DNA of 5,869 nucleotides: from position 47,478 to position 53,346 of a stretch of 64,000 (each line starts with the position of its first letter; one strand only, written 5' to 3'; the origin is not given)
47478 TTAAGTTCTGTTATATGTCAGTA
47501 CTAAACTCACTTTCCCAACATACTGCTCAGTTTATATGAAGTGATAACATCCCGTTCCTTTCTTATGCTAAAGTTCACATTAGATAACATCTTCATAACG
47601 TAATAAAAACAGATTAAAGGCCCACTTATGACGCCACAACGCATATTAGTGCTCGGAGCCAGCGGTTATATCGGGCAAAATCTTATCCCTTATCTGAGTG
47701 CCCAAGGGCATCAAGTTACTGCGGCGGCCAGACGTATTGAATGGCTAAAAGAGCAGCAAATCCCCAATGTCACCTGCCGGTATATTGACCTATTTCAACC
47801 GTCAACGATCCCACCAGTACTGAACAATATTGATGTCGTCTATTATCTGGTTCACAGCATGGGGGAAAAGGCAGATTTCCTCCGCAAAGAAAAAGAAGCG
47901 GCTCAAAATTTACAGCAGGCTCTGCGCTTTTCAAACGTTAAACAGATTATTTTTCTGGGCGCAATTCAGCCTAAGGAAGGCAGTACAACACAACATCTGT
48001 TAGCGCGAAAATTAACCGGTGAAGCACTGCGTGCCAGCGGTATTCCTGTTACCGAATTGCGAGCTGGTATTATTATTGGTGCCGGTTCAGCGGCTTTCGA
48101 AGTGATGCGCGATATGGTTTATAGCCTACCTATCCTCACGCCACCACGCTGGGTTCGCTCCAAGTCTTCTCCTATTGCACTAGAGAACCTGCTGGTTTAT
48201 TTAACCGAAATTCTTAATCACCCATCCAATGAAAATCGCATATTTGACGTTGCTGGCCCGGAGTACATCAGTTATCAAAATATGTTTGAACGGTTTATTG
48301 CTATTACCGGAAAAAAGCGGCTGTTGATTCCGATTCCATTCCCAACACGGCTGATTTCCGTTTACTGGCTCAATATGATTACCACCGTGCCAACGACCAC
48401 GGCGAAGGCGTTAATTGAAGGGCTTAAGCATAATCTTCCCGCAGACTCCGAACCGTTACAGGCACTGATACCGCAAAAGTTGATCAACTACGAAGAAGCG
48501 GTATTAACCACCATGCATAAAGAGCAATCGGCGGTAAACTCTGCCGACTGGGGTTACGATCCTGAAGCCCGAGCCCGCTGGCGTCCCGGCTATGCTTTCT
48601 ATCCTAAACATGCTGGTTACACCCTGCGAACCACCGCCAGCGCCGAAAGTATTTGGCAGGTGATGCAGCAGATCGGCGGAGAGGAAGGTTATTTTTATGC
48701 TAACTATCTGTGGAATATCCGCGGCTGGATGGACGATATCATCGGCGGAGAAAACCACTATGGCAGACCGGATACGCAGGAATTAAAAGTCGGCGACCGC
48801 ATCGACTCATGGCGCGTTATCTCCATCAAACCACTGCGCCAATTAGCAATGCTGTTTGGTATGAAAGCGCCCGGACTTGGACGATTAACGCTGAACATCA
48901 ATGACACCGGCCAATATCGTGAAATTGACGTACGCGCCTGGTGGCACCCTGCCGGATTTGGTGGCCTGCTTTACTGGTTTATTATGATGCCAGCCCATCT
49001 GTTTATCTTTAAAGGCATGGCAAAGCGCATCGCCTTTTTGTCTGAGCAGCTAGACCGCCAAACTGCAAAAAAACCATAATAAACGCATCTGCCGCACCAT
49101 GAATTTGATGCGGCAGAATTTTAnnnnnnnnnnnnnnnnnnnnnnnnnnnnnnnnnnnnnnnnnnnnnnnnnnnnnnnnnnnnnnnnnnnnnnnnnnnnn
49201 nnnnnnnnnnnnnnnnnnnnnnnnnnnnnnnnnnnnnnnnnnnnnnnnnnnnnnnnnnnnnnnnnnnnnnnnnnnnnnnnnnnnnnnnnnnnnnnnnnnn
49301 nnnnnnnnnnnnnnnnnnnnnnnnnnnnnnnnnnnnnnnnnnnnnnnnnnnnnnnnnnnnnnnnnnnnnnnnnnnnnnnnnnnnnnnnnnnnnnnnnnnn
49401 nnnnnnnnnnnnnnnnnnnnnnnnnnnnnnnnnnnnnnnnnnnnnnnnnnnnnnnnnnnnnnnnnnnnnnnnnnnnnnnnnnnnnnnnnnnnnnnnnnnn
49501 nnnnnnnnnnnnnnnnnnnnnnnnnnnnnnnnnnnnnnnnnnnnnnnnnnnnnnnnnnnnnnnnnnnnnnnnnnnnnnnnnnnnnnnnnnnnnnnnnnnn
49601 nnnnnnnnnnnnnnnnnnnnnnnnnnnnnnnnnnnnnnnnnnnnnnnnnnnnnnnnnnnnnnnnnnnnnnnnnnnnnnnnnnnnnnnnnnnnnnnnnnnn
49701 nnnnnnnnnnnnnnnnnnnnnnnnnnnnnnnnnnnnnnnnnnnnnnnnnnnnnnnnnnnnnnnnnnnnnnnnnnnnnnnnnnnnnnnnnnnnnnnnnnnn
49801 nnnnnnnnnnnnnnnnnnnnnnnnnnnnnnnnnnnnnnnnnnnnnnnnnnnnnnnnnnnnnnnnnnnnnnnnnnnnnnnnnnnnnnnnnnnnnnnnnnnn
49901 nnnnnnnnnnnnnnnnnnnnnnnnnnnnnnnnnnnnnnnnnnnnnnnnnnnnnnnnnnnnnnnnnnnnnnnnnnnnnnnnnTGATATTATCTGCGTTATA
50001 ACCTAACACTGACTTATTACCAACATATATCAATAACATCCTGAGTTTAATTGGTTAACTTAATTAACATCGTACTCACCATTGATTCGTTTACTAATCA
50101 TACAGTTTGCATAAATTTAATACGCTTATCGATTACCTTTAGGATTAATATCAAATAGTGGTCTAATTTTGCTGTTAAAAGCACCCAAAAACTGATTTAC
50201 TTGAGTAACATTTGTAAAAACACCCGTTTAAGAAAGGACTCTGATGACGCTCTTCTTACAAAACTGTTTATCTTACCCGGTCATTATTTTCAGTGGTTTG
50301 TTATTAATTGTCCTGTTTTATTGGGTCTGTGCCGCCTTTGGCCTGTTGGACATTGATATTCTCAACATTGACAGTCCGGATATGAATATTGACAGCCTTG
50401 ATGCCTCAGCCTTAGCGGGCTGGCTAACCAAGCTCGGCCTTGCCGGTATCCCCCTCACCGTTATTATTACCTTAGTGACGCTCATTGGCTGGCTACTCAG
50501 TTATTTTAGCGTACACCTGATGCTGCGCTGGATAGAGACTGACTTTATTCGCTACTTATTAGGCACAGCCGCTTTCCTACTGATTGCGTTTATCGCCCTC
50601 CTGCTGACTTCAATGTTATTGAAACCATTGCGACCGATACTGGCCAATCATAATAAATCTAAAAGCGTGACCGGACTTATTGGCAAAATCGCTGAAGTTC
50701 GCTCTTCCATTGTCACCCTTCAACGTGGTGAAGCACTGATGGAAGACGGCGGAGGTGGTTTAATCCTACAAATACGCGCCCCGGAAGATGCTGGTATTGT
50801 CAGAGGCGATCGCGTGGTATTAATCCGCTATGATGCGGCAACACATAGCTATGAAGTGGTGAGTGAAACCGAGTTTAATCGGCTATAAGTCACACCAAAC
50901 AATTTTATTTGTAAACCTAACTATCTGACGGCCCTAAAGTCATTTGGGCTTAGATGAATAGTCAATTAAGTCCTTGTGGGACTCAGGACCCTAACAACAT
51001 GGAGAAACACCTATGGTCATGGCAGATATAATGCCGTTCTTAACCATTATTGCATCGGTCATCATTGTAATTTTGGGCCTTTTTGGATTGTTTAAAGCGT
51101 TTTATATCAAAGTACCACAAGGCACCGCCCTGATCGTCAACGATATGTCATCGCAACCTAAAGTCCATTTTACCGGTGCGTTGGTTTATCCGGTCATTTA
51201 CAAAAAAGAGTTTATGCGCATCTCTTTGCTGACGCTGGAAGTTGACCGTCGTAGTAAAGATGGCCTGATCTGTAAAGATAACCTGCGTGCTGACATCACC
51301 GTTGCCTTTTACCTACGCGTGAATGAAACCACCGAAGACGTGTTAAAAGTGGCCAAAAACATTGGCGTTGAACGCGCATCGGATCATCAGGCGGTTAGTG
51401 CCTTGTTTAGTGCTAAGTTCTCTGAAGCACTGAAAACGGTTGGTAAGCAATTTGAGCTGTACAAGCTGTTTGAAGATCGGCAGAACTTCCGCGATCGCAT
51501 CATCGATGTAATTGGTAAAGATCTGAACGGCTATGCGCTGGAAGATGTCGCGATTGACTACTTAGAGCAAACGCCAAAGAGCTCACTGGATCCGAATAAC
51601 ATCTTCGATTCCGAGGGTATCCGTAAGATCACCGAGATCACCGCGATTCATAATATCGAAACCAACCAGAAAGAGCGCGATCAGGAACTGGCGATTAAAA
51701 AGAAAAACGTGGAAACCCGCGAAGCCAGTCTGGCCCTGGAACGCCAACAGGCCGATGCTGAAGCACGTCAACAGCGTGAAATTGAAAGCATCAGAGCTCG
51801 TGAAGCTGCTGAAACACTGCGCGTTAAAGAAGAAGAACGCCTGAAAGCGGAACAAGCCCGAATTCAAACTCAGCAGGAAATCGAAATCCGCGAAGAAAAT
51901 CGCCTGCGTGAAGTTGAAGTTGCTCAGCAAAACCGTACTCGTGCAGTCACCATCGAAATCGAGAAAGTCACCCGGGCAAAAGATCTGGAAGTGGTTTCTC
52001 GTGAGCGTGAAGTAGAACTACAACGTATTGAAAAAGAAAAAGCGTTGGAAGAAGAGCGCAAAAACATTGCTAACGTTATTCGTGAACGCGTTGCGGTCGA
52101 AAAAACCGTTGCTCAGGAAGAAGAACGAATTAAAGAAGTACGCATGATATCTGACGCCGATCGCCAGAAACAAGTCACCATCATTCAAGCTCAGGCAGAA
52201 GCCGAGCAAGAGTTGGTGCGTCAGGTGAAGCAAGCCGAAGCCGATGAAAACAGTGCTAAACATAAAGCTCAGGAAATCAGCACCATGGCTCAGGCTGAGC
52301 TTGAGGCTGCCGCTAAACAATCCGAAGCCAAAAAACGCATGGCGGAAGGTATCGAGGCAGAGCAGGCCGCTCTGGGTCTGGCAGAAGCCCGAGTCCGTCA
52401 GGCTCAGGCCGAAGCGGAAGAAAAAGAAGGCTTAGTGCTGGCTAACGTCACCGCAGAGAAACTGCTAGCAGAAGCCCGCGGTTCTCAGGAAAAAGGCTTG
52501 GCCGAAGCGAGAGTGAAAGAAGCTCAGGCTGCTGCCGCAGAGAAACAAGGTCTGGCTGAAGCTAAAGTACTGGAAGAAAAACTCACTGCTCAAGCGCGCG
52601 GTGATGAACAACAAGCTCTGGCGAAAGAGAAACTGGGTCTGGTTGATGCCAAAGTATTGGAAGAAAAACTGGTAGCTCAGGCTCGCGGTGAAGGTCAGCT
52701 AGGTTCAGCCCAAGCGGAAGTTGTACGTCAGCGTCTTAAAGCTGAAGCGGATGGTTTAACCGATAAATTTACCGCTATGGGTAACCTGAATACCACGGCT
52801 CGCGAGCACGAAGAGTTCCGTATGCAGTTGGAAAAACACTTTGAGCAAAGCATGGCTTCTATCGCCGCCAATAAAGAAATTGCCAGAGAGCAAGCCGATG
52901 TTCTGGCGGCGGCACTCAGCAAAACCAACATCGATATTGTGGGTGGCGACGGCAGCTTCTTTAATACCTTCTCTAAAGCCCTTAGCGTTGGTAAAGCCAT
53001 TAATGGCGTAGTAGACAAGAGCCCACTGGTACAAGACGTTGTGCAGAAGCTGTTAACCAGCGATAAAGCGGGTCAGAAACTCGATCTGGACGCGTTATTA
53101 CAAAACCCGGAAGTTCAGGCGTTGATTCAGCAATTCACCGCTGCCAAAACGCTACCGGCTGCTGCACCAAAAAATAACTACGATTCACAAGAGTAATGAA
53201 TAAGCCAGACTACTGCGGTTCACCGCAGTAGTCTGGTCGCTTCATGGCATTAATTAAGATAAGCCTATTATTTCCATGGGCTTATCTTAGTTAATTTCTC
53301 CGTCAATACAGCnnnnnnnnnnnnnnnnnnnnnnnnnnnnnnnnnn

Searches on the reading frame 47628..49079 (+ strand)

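Call 5: search_protein_families(library=pfam, proteins=[window:47628-49079:+], max_evalue=0.01)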
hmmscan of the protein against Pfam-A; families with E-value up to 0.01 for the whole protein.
window:47628-49079:+ (483 aa): 7 families
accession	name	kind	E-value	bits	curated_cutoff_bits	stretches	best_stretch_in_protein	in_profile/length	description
PF11066.14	DUF2867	-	8.3e-18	65.5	27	1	332-464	12-142/142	Protein of unknown function (DUF2867)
PF13460.12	NAD_binding_10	-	4.9e-13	49.8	27.2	1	10-149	1-146/184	NAD(P)H-binding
PF01370.27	Epimerase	-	1.3e-11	44.8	20.9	1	6-112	1-115/240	NAD dependent epimerase/dehydratase family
PF05368.20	NmrA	-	2.4e-09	37.7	27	1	4-152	3-156/298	NmrA-like family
PF03435.24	Sacchrp_dh_NADP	-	0.0065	17.2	25.1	0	6-71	1-72/129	Saccharopine dehydrogenase NADP binding domain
PF01073.25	3Beta_HSD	-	0.0067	15.9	22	1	7-109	1-113/280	3-beta hydroxysteroid dehydrogenase/isomerase family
PF16363.11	GDP_Man_Dehyd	-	0.0068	16.3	27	0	7-71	1-79/332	GDP-mannose 4,6 dehydratase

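Call 6: search_protein_families(library=ncbifam, proteins=[window:47628-49079:+], max_evalue=0.01)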
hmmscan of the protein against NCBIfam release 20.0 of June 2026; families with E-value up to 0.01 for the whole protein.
window:47628-49079:+ (483 aa): 17 families
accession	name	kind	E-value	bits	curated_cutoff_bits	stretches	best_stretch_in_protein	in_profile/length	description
NF004826.0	PRK06182.1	subfamily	1.2e-05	24.7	305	1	4-67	5-68/274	oxidoreductase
NF058621.1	DiazavRedAvaA7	equivalog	1.6e-05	24.7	400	1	5-38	2-35/304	3-diazoavenalumate denitrifying reductase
NF006565.0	PRK09072.1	equivalog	1.9e-05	24.3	238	1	4-105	6-112/265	SDR family oxidoreductase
NF042423.1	oxyalk_red_Shew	equivalog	2.9e-05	23.3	580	1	4-109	9-115/331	2-alkyl-3-oxoalkanoate reductase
TIGR01777.1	yfcH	hypoth_equivalog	5.6e-05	22.9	207.35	1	6-44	1-39/292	TIGR01777 family oxidoreductase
NF005467.0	PRK07060.1-5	equivalog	8.3e-05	22.3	360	1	3-80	9-87/245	SDR family oxidoreductase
NF006073.0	PRK08219.1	equivalog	0.00015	21.6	218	1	6-81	6-82/227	SDR family oxidoreductase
NF042422.1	oxyalk_red_OleD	equivalog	0.00033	20.1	580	1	5-110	2-108/329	2-alkyl-3-oxoalkanoate reductase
NF004649.0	PRK05993.1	equivalog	0.00041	19.7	387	1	4-67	5-68/277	SDR family oxidoreductase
NF047420.2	EF_P_mod_YmfI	equivalog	0.00046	20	238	1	6-98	2-100/236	elongation factor P 5-aminopentanone reductase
NF005403.0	PRK06953.1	equivalog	0.00071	19.1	254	1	5-64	3-62/222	SDR family oxidoreductase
NF004520.0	PRK05865.1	equivalog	0.00087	17.3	1509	1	5-262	2-233/854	sugar epimerase family protein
NF006035.0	PRK08177.1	equivalog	0.00095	18.7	251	1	3-66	4-68/228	SDR family oxidoreductase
TIGR03466.1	HpnA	hypoth_equivalog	0.0021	17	367.65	1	5-109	2-110/327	hopanoid-associated sugar epimerase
NF052578.1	StrlDmthSdmBMthl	equivalog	0.0027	17.5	600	1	6-109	3-110/328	sterol demethylase protein SdmB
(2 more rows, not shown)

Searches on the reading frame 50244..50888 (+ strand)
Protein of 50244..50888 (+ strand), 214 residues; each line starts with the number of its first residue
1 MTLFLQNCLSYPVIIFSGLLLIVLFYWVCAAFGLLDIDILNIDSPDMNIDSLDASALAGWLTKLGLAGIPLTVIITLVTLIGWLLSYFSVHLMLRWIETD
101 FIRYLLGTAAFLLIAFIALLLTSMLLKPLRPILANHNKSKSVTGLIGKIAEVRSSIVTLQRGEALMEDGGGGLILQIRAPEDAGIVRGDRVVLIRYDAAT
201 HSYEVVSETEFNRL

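Call 5: search_protein_families(library=pfam, proteins=[window:50244-50888:+], max_evalue=0.01)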
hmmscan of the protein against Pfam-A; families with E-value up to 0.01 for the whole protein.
window:50244-50888:+ (214 aa): 0 families

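Call 6: search_protein_families(library=ncbifam, proteins=[window:50244-50888:+], max_evalue=0.01)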
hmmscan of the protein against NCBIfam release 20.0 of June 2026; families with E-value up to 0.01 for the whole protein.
window:50244-50888:+ (214 aa): 0 families

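Call 7: search_protein_families(library=padloc, proteins=[window:50244-50888:+], max_evalue=0.1)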
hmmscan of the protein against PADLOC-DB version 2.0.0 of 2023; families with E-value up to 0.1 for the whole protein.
window:50244-50888:+ (214 aa): 0 families

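Call 8: search_protein_families(library=pfam, proteins=[window:50244-50888:+], max_evalue=10)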
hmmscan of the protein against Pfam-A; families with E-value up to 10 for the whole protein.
window:50244-50888:+ (214 aa): 1 family
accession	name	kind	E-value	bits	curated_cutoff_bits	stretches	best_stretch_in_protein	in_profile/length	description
PF13567.11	DUF4131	-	2.7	8.1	31.6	1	69-192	3-125/165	Domain of unknown function (DUF4131)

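Call 36: search_protein_families(library=pfam, proteins=[window:50244-50888:+], max_evalue=1)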
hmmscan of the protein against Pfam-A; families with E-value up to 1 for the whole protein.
window:50244-50888:+ (214 aa): 0 families

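Call 41: search_solved_structures(query=A2, max_evalue=10)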
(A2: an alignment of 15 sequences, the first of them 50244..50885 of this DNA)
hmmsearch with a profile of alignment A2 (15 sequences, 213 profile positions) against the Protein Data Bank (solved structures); distinct sequences matched with E-value up to 10: 0.

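Call 83: predict_structure(protein=window:50244-50885:+)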
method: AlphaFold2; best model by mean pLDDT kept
length: 214 residues; sequences in the alignment: 1
mean_pLDDT: 57.6   pTM: 0.33
mean pLDDT of the five models: 57.6, 54.8, 54.4, 53.3, 52.2
residues with pLDDT >= 90: 0; 70-90: 52; 50-70: 100; < 50: 62
segments of 3 or more residues with pLDDT < 50: 38-50, 136-172, 210-214
pLDDT, mean of each block of 10 residues (from residue 1): 63 70 69 51 44 54 67 74 75 67 73 76 63 50 37 31 34 50 56 62 54 36
secondary structure, 60 per line:
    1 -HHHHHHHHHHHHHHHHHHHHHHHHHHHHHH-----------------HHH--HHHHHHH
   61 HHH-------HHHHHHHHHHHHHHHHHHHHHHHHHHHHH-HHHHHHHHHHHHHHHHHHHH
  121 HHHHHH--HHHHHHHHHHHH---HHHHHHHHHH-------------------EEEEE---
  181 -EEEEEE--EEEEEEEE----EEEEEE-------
elements in order: H2-31 H54-63 H71-99 H101-126 H129-140 H144-153 E173-177 E182-187 E190-197 E202-207

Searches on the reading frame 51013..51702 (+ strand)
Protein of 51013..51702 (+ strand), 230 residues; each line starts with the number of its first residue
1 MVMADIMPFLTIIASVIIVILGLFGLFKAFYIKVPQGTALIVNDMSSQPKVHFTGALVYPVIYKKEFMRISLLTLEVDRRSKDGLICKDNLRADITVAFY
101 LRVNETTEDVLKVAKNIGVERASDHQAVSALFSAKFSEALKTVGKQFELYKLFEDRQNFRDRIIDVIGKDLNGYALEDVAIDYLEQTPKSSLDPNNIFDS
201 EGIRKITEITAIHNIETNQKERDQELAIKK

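Call 36: search_protein_families(library=pfam, proteins=[window:51013-51702:+], max_evalue=1)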
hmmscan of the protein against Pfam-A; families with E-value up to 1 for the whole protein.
window:51013-51702:+ (230 aa): 2 families
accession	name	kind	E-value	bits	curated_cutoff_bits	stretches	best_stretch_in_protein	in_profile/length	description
PF01145.31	Band_7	-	4.5e-07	30.5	23.6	1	33-181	2-142/176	SPFH domain / Band 7 family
PF12968.13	DUF3856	-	0.13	12.6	27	1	98-146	23-71/143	Domain of Unknown Function (DUF3856)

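Call 37: search_solved_structures(query=window:51013-51702:+, max_evalue=1)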
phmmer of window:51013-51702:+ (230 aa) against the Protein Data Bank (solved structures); distinct sequences matched with E-value up to 1: 2.
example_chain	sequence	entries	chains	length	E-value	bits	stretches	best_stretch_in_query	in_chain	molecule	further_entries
9bq2_B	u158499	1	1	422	0.054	16.5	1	37-178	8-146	Flotillin-1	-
9l3g_A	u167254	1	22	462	0.068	16.2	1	37-178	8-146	Flotillin-1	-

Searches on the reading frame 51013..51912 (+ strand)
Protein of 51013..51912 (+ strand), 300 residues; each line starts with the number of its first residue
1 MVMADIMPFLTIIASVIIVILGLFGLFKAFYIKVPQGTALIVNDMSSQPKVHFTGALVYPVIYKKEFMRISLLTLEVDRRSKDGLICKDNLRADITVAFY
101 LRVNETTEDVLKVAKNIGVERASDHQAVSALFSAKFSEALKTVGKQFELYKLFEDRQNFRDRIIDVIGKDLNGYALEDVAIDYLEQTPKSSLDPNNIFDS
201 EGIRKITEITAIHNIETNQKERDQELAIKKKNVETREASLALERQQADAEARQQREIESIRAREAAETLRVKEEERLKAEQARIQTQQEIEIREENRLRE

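Call 34: find_homologous_proteins(query=window:51013-51912:+, max_evalue=0.001)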
Query window:51013-51912:+ (300 aa): 930 proteins with E <= 0.001 among 3573 candidates; the best 120 are listed.
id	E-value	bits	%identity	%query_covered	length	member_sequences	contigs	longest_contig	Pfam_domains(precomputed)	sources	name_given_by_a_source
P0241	2.3e-167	573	90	100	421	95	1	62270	-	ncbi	-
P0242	4.3e-166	569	90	100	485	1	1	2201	-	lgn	-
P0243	2.7e-146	504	78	100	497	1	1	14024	-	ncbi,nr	ncbi:MAG TPA: flotillin family protein, partial [Arenimonas sp.]|nr:flotillin family protein [Arenim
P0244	8.7e-145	499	84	92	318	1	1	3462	-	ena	-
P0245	1.1e-143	496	78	100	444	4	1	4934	-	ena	-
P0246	8.1e-143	493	78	100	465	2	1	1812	-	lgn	-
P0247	3.5e-142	491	78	99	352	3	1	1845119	-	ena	-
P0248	6.0e-142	490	78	100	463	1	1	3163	-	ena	-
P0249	1.6e-141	488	77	100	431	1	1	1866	-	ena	-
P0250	6.5e-141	486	78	97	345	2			-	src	-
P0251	1.0e-140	486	78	98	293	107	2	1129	-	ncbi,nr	ncbi:hypothetical protein NMF55_27980, partial [Pseudomonas aeruginosa]|nr:hypothetical protein [Pse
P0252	1.4e-140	485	79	93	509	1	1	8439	-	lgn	-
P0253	1.3e-139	482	77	99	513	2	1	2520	-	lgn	-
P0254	1.6e-138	479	75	100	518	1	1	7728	-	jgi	jgi:uncharacterized membrane protein YqiK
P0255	3.4e-136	471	75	100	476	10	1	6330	-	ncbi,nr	ncbi:MAG: hypothetical protein C0477_12380, partial [Delftia sp.]|nr:hypothetical protein [Delftia s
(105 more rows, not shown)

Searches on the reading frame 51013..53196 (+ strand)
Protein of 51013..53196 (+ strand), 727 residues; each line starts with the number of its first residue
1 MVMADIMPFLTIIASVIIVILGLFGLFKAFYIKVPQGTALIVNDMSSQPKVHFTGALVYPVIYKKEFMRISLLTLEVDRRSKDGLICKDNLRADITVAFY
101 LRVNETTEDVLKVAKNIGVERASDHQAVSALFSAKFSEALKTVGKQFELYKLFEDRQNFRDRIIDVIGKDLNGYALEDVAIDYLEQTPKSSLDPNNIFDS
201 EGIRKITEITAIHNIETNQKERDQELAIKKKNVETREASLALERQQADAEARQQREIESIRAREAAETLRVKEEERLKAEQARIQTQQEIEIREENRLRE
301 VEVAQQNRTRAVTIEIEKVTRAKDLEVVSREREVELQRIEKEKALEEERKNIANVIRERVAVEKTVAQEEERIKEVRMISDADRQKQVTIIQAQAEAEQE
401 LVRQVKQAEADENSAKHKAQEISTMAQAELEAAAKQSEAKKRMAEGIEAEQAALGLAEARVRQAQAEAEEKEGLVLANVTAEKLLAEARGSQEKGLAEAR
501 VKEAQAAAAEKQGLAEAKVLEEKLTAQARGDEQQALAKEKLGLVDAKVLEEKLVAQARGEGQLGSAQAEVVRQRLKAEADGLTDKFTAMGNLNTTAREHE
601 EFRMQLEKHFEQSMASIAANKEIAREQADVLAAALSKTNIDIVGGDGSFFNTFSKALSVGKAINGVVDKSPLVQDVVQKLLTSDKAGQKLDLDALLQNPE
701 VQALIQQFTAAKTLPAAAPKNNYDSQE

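Call 5: search_protein_families(library=pfam, proteins=[window:51013-53196:+], max_evalue=0.01)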
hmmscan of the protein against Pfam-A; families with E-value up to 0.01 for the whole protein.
window:51013-53196:+ (727 aa): 0 families

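Call 6: search_protein_families(library=ncbifam, proteins=[window:51013-53196:+], max_evalue=0.01)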
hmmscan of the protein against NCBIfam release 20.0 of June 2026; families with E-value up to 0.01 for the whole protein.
window:51013-53196:+ (727 aa): 0 families

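Call 7: search_protein_families(library=padloc, proteins=[window:51013-53196:+], max_evalue=0.1)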
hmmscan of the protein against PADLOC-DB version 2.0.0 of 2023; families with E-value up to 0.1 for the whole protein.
window:51013-53196:+ (727 aa): 0 families

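Call 8: search_protein_families(library=pfam, proteins=[window:51013-53196:+], max_evalue=10)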
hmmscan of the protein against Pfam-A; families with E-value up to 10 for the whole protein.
window:51013-53196:+ (727 aa): 0 families

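Call 18: search_solved_structures(query=window:51013-53193:+, max_evalue=1, show_alignments=2)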
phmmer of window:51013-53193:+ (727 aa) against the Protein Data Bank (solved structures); distinct sequences matched with E-value up to 1: 2.
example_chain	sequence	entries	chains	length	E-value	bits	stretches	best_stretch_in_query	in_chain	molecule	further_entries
1pqz_A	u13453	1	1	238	0.058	15.6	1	396-496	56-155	MCMV M144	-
1u58_A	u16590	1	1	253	0.087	15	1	396-496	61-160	MHC-I homolog m144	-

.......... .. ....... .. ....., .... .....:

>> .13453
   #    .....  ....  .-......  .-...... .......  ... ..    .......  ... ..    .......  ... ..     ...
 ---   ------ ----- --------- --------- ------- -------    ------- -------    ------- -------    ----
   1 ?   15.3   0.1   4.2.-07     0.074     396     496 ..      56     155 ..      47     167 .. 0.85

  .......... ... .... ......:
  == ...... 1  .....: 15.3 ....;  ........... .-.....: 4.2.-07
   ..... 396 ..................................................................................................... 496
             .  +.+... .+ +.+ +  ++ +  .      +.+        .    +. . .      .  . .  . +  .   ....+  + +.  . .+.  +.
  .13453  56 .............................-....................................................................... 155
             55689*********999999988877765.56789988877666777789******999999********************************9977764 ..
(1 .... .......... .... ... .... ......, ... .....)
